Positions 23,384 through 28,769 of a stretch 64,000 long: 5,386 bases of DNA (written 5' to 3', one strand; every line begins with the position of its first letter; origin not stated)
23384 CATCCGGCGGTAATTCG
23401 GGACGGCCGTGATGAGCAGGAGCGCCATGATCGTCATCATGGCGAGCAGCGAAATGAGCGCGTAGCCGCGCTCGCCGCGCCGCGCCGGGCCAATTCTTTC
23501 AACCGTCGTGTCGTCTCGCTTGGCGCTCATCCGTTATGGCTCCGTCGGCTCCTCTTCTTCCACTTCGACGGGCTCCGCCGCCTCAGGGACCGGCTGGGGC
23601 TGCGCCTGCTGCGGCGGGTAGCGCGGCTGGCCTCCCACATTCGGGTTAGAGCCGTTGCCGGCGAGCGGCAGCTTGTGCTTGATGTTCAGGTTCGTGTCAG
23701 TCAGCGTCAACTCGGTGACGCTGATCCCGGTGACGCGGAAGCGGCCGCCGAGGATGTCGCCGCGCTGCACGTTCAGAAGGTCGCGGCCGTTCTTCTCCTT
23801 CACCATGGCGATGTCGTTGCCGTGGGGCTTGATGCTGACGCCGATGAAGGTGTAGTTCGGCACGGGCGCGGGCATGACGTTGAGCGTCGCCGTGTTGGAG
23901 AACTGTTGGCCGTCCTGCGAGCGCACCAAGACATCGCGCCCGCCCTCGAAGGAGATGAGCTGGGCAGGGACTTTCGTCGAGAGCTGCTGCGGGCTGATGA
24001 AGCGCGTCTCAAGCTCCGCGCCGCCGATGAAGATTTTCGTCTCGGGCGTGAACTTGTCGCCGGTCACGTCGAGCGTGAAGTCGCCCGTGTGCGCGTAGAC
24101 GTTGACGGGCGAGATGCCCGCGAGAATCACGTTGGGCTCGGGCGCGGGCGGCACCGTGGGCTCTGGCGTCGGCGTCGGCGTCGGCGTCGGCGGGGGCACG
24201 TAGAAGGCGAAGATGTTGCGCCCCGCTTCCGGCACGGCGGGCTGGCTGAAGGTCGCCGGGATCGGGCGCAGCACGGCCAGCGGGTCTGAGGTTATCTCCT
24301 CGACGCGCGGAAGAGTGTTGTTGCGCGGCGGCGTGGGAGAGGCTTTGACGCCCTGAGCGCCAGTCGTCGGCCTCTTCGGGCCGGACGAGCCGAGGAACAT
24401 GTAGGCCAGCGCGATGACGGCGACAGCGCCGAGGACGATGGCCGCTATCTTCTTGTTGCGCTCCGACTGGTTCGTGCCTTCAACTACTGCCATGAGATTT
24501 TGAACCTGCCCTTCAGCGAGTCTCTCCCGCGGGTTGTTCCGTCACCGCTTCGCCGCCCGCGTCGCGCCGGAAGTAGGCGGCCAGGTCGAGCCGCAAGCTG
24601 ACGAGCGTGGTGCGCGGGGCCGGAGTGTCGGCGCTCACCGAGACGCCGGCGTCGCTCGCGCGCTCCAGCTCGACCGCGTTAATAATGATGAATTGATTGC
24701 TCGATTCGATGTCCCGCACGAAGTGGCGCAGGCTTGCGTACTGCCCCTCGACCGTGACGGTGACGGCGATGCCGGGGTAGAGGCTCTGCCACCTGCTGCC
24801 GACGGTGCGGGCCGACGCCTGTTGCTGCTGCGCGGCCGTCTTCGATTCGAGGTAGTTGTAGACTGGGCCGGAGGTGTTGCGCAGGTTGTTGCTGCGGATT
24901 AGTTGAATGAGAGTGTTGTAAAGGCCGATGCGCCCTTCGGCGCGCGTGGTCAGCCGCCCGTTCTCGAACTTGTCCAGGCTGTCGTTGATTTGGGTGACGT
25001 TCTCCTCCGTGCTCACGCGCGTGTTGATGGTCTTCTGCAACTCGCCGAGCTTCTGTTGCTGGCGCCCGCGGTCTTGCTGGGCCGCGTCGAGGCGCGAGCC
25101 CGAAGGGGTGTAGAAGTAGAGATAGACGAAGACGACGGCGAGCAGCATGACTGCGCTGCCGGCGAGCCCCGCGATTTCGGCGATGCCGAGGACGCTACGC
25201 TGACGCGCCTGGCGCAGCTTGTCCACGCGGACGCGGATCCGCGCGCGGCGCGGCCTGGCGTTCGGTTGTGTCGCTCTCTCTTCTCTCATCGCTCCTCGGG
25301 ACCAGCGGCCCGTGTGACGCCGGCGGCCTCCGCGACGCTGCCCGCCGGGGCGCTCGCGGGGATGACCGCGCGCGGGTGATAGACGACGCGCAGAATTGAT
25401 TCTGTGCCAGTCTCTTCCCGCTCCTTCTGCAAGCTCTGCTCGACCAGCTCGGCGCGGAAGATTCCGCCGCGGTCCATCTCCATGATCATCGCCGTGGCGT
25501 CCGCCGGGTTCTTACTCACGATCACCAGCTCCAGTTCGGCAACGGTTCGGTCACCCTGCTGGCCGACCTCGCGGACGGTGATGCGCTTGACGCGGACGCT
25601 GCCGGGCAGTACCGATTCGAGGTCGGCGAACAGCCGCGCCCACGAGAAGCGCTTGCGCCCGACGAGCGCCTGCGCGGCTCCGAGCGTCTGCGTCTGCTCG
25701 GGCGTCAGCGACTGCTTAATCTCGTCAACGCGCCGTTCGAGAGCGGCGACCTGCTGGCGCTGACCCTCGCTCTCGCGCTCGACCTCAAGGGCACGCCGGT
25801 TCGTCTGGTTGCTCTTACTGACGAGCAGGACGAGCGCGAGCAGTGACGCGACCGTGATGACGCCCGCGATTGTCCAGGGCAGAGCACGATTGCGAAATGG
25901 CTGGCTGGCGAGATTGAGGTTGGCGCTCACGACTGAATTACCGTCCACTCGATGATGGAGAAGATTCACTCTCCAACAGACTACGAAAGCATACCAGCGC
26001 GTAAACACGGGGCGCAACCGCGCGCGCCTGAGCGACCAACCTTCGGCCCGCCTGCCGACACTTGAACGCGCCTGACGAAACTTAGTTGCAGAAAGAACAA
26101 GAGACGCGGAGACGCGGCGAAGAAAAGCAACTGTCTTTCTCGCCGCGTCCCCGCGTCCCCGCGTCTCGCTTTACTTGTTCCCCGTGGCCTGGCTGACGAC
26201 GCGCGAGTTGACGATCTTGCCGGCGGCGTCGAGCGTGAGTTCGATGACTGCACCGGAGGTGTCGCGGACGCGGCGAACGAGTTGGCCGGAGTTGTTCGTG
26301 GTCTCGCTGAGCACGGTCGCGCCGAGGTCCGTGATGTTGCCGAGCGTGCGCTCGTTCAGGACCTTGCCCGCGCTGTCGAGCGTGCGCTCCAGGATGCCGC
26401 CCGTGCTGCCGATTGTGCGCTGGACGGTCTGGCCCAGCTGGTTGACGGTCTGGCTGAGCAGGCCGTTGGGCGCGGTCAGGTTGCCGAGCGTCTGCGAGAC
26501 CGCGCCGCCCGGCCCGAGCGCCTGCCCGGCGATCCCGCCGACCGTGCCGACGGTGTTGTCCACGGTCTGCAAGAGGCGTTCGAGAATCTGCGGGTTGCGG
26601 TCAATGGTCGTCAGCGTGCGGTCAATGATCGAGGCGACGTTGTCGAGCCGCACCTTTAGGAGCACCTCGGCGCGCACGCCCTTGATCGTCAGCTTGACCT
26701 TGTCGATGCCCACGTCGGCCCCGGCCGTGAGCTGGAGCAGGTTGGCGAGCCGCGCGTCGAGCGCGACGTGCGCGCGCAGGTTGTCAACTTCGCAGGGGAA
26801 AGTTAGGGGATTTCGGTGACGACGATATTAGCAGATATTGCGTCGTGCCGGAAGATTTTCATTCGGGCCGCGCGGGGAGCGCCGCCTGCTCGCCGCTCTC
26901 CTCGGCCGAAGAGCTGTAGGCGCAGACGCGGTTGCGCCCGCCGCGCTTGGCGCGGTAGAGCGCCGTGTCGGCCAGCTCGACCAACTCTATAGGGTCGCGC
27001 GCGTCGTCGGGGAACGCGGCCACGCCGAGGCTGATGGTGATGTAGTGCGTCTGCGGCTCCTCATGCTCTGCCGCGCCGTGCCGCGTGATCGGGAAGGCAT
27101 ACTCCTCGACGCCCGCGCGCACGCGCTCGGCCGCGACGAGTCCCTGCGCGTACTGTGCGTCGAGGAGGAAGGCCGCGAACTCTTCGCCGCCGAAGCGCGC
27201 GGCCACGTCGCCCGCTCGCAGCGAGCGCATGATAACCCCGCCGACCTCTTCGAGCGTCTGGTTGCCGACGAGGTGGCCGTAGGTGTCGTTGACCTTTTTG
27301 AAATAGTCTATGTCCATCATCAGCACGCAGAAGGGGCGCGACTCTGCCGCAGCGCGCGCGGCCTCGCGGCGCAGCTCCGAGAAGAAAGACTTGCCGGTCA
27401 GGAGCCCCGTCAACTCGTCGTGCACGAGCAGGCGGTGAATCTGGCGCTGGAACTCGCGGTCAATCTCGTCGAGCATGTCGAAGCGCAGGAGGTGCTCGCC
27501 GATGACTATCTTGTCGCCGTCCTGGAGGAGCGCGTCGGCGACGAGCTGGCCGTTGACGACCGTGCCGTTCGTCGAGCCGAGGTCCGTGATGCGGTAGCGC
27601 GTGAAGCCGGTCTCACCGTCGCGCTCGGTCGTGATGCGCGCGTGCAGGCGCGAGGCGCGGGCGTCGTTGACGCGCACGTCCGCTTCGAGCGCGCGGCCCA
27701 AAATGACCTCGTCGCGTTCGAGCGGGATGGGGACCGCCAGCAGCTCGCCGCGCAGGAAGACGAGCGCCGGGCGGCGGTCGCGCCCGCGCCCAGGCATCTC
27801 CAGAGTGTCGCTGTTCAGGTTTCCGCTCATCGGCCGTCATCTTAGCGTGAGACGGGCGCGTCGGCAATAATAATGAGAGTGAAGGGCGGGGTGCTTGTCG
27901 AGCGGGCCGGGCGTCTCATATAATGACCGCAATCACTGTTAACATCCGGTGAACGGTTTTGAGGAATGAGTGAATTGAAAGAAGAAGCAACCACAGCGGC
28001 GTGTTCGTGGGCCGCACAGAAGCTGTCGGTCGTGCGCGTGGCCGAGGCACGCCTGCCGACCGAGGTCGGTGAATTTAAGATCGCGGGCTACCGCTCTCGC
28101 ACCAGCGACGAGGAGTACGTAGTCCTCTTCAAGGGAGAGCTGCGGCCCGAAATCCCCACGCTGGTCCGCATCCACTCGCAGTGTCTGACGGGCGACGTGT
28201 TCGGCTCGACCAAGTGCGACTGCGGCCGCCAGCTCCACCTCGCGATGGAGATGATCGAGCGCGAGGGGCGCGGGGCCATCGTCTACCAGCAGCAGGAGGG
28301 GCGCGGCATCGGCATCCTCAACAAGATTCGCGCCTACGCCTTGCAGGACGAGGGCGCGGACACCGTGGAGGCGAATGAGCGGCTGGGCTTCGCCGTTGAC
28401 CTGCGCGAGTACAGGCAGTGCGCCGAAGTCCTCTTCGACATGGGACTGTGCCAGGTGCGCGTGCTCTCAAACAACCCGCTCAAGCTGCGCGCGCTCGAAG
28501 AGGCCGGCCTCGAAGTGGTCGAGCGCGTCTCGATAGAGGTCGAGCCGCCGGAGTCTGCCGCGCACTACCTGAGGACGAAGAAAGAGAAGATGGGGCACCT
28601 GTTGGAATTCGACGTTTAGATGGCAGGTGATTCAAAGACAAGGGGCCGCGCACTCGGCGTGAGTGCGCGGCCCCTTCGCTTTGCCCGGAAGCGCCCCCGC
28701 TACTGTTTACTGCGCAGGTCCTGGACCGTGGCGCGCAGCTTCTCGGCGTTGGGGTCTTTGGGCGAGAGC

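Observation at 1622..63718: About 15 long hairpins with tandem-repetitive arms, almost all abutting stop codons: a dense non-coding element class I cannot name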

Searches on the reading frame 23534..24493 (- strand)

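Call 10: search_protein_families(library=pfam, proteins=[window:23534-24493:-])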
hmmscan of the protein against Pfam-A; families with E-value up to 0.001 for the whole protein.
window:23534-24493:- (319 aa): 2 families
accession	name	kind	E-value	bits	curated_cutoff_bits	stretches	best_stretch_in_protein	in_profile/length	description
PF01833.30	TIG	-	1.1e-05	25.7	20.9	1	127-203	6-81/84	IPT/TIG domain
PF20144.5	TIG_SUH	-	0.00049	20.7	24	1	137-178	14-55/94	TIG domain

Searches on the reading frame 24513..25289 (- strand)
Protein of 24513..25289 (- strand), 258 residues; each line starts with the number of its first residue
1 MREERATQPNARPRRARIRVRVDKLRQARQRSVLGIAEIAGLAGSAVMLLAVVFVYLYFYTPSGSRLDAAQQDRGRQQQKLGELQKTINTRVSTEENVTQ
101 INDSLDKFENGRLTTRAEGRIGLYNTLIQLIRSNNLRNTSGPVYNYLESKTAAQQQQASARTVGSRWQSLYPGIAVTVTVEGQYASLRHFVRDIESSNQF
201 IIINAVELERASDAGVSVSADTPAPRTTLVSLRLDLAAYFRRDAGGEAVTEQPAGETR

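Call 10: search_protein_families(library=pfam, proteins=[window:24513-25289:-])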
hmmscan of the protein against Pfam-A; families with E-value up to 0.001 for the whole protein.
window:24513-25289:- (258 aa): 2 families
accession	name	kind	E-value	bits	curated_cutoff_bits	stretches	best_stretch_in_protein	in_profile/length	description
PF10741.14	T2SSM_b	-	1.9e-07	31.4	21.7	1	153-229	30-101/111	Type II secretion system (T2SS), protein M subtype b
PF04612.17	T2SSM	-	0.00042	21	27.8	1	45-95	21-71/160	Type II secretion system (T2SS), protein M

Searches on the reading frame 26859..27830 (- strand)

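Call 10: search_protein_families(library=pfam, proteins=[window:26859-27830:-])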
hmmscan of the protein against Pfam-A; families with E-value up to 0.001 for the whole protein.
window:26859-27830:- (323 aa): 3 families
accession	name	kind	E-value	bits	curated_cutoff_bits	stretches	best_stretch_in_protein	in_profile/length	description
PF00990.26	GGDEF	-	9e-41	139.8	23.8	1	136-301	2-161/161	Diguanylate cyclase, GGDEF domain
PF00498.31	FHA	-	8.6e-17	61.8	20.7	1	42-111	1-67/67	FHA domain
PF16697.10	Yop-YscD_cpl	-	5.8e-11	42.9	33.2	1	26-117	3-90/94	Inner membrane component of T3SS, cytoplasmic domain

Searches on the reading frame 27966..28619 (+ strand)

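Call 10: search_protein_families(library=pfam, proteins=[window:27966-28619:+])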
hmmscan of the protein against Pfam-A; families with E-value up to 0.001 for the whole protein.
window:27966-28619:+ (217 aa): 1 family
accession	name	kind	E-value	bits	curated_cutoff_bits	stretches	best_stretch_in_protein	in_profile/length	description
PF00925.25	GTP_cyclohydro2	-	3e-65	219.2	23.3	1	24-188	2-164/165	GTP cyclohydrolase II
